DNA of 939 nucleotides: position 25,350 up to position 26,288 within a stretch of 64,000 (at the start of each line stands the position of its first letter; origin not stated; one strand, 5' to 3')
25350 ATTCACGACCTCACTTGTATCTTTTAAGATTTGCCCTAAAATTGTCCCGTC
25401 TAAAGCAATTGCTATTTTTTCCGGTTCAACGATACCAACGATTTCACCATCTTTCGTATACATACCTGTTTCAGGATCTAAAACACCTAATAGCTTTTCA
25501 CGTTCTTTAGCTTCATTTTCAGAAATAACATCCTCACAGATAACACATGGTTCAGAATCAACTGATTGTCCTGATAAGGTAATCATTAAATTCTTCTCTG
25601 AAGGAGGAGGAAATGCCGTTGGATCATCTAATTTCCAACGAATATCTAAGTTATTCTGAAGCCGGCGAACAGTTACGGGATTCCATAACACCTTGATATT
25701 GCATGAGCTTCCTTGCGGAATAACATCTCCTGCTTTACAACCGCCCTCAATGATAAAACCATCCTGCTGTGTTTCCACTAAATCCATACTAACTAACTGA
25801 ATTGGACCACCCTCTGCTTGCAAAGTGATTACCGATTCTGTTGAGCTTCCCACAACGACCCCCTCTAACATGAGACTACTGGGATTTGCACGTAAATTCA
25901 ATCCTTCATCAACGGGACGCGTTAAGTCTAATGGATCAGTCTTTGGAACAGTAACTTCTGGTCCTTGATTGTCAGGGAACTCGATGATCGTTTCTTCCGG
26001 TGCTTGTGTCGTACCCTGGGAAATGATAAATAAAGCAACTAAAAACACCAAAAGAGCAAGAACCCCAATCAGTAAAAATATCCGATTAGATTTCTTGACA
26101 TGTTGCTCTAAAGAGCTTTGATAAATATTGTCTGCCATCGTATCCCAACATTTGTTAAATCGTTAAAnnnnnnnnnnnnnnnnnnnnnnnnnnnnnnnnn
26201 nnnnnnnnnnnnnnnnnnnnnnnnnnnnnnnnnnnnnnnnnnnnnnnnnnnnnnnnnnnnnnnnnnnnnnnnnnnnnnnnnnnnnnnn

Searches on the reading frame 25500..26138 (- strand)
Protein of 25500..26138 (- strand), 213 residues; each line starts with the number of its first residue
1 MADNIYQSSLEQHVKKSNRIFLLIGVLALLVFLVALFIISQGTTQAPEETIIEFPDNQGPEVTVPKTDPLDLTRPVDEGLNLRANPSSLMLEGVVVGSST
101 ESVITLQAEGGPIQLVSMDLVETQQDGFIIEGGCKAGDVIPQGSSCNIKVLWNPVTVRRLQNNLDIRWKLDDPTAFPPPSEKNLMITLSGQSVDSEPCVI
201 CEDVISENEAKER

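Call 18: search_protein_families(library=pfam, proteins=[window:25500-26138:-], max_evalue=0.01)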
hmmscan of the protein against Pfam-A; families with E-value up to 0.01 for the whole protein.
window:25500-26138:- (213 aa): 0 families

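Call 65: search_solved_structures(query=window:25500-26138:-, max_evalue=1)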
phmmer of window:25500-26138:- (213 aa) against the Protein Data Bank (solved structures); distinct sequences matched with E-value up to 1: 0.
